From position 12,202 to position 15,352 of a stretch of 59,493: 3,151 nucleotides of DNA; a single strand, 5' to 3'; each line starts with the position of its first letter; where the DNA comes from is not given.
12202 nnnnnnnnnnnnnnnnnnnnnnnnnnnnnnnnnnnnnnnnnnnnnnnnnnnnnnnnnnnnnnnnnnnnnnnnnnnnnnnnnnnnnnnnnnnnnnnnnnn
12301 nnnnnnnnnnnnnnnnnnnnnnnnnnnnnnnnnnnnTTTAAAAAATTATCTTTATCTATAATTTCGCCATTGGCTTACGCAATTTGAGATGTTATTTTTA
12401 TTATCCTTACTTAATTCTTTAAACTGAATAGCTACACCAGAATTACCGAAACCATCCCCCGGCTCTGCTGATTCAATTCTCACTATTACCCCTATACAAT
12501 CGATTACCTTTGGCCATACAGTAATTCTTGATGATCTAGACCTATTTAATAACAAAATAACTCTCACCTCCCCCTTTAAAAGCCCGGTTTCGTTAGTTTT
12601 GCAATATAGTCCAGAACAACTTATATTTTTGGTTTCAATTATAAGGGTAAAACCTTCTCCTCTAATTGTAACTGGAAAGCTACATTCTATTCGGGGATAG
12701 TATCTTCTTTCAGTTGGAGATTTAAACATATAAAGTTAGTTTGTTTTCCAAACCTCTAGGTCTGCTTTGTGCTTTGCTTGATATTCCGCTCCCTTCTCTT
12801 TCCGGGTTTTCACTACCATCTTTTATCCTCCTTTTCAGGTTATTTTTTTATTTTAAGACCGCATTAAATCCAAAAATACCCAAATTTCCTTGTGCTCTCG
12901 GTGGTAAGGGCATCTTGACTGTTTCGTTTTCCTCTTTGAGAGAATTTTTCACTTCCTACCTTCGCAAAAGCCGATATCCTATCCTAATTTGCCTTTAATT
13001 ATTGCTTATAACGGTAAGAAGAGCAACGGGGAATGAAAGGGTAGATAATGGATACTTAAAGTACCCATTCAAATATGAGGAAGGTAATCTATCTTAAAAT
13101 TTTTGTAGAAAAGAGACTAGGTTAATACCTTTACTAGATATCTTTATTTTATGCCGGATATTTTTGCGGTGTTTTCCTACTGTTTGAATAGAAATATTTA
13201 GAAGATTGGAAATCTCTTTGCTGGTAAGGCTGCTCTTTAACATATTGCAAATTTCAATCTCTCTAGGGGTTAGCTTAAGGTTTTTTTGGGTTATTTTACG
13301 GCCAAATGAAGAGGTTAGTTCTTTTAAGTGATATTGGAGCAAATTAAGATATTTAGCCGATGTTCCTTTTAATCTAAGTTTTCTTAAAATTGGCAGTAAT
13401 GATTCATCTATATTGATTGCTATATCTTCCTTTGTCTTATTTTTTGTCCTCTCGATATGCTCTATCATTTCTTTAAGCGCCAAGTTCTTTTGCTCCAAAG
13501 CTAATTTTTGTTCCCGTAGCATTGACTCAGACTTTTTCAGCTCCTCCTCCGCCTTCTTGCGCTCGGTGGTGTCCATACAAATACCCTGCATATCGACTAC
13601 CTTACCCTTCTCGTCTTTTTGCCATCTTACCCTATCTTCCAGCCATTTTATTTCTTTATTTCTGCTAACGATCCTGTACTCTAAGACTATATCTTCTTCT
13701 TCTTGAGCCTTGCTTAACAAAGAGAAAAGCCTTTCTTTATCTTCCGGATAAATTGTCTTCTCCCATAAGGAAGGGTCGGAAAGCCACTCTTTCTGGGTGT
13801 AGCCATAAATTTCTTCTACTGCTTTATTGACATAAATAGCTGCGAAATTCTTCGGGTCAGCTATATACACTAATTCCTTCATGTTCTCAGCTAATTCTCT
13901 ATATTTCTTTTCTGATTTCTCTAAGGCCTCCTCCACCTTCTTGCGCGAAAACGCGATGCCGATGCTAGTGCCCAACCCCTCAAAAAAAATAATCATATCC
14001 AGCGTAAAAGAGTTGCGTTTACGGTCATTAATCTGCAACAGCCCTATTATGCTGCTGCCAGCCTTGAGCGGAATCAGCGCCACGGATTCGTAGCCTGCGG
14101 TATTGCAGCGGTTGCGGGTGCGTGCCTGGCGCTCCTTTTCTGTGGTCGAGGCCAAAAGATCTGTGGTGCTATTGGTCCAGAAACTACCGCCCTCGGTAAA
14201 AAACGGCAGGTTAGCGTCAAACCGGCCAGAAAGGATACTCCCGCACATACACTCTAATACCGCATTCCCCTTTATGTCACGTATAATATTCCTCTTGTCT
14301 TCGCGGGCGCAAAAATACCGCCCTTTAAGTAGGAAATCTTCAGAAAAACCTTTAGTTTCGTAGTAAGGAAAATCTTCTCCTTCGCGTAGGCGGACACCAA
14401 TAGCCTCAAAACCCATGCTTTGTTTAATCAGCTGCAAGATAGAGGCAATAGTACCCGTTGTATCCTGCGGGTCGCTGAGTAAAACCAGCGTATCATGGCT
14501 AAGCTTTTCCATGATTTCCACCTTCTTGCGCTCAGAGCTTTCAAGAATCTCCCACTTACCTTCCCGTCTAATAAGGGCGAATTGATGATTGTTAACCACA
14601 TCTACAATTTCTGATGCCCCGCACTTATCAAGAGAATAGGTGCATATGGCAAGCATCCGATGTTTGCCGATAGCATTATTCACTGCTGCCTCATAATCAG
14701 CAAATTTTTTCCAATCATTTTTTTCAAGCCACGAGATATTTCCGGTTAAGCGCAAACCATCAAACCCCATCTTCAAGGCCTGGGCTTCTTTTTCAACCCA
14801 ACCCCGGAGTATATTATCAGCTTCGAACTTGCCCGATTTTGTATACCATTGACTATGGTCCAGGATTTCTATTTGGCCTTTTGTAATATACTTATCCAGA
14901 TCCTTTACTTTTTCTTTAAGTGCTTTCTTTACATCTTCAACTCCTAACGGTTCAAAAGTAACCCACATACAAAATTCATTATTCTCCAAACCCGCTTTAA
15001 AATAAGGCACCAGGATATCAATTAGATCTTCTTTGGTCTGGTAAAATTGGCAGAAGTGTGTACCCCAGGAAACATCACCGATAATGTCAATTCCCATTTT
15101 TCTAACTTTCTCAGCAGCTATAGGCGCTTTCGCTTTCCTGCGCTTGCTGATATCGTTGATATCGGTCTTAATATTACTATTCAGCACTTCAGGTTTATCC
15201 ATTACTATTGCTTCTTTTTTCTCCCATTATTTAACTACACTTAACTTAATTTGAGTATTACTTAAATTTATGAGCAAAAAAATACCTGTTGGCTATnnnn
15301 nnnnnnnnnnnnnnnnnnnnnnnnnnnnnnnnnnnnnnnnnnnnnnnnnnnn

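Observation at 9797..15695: Duplicated PilZ-plus-sensor module: paralogous PilZ genes, a conserved 3' flank, and a shared N-terminal peptide on two otherwise unrelated sensor regulators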

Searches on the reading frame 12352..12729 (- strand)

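Call 5: search_protein_families(library=pfam, proteins=[window:12352-12729:-], max_evalue=0.01)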
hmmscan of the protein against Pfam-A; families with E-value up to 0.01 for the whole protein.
window:12352-12729:- (125 aa): 1 family
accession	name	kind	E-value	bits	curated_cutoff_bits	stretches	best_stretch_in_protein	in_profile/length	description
PF07238.19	PilZ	-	2.7e-09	37.7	22.5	1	7-119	1-101/102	PilZ domain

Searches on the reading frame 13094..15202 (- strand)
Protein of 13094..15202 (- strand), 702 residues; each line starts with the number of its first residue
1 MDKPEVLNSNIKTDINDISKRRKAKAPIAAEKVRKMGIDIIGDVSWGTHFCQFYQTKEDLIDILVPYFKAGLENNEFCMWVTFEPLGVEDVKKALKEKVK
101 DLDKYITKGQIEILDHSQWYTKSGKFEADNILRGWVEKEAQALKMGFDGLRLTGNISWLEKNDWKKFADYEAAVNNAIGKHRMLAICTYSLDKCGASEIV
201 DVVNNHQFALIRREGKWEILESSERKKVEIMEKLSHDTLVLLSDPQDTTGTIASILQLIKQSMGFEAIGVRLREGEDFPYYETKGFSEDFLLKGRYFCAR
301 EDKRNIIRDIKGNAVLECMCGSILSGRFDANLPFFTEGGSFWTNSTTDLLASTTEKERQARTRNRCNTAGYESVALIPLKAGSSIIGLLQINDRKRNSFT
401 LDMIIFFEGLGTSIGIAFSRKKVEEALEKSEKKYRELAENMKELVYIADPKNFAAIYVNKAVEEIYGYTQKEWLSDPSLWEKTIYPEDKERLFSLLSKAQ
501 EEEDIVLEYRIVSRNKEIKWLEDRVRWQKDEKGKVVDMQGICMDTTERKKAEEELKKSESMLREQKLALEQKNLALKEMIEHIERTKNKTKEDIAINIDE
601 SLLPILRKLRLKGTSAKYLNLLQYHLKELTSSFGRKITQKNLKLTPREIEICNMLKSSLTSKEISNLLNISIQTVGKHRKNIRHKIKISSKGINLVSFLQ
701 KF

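Call 5: search_protein_families(library=pfam, proteins=[window:13094-15202:-], max_evalue=0.01)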
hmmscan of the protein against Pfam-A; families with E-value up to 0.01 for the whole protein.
window:13094-15202:- (702 aa): 7 families
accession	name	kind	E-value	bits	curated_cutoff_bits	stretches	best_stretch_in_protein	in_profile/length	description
PF14417.12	MEDS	-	1.3e-47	162.1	29.8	1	48-207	1-161/161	MEDS: MEthanogen/methylotroph, DcmR Sensory domain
PF08447.18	PAS_3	-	3e-18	66.3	25.6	1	456-541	2-88/89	PAS fold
PF00196.25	GerE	-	4.6e-10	39.4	23.5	1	644-691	3-50/57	Bacterial regulatory proteins, luxR family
PF08448.16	PAS_4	-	5.7e-06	27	23.1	1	453-549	15-109/110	PAS fold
PF13426.13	PAS_9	-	2e-05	25.2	27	1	447-547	6-103/103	PAS domain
PF00989.32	PAS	-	0.00021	21.7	22.6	1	433-535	2-103/113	PAS fold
PF13188.13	PAS_8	-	0.00035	20.8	21.8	1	433-476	2-44/65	PAS domain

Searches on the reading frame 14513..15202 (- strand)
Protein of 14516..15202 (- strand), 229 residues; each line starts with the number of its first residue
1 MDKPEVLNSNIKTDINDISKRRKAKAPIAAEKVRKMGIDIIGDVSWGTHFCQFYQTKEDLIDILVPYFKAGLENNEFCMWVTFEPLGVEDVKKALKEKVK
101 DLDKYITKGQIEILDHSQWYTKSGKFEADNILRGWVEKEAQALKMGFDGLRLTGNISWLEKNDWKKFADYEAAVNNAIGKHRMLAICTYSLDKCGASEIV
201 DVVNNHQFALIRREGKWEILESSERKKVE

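Call 22: find_homologous_proteins(query=window:14516-15202:-, max_evalue=0.001)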
Query seq(229 aa) (229 aa): 1116 proteins with E <= 0.001 among 1536 candidates; the best 120 are listed.
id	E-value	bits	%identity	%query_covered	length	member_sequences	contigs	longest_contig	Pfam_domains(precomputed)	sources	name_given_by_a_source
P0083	3.1e-100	353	72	88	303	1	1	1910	PF14417.13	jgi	jgi:hypothetical protein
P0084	7.5e-100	351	75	86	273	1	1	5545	PF14417.13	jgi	jgi:PAS domain-containing protein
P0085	2.3e-99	350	74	89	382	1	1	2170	PF13426.14,PF14417.13,PF08448.17,PF00989.32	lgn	-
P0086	3.3e-99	349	74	86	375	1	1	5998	PF08447.19,PF13426.14,PF13188.14,PF14417.13,PF00989.32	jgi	jgi:PAS domain S-box-containing protein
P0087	6.5e-99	348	74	86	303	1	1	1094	PF14417.13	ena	-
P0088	1.5e-97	344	75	86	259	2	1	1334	PF14417.13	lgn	-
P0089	1.6e-97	344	73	86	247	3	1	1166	PF14417.13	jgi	-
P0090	5.7e-97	342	74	87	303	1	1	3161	PF13426.14,PF13188.14,PF14417.13,PF00989.32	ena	-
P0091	5.7e-97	342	74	87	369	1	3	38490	PF08447.19,PF13426.14,PF14417.13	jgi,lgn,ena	-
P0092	1.1e-96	341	70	86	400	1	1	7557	PF08447.19,PF13426.14,PF13188.14,PF14417.13,PF08448.17,PF00989.32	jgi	jgi:PAS domain S-box-containing protein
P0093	1.2e-96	341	72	86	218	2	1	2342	PF14417.13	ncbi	-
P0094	1.2e-96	341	73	85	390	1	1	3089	PF08447.19,PF13426.14,PF13188.14,PF14417.13,PF08448.17,PF00989.32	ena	-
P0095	1.3e-96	341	74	86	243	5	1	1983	PF14417.13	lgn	-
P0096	3.4e-96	339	67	97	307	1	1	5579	PF14417.13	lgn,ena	-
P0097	4.5e-96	339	70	86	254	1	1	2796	PF14417.13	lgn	-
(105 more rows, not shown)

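Call 62: predict_structure(alignment_id=A3)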
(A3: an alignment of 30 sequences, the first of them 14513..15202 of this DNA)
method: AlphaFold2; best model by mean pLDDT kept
length: 230 residues; sequences in the alignment: 30
mean_pLDDT: 84.4   pTM: 0.80
mean pLDDT of the five models: 84.4, 83.3, 81.8, 81.2, 43.8
residues with pLDDT >= 90: 133; 70-90: 57; 50-70: 13; < 50: 27
segments of 3 or more residues with pLDDT < 50: 5-27
pLDDT, mean of each block of 10 residues (from residue 1): 46 40 42 88 93 96 98 98 95 97 97 95 88 94 98 85 82 83 95 88 88 93 62
secondary structure, 60 per line:
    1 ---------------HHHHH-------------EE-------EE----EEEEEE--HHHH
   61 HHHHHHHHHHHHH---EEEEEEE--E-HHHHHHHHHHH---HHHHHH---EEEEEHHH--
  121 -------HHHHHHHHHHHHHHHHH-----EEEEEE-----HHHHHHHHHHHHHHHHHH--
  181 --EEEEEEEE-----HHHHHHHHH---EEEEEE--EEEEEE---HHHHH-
elements in order: H16-20 E49-54 H57-73 E77-83 H88-98 H102-107 E111-115 H128-144 E150-155 H161-178 E183-190 H196-204 E208-213 E216-221 H225-229
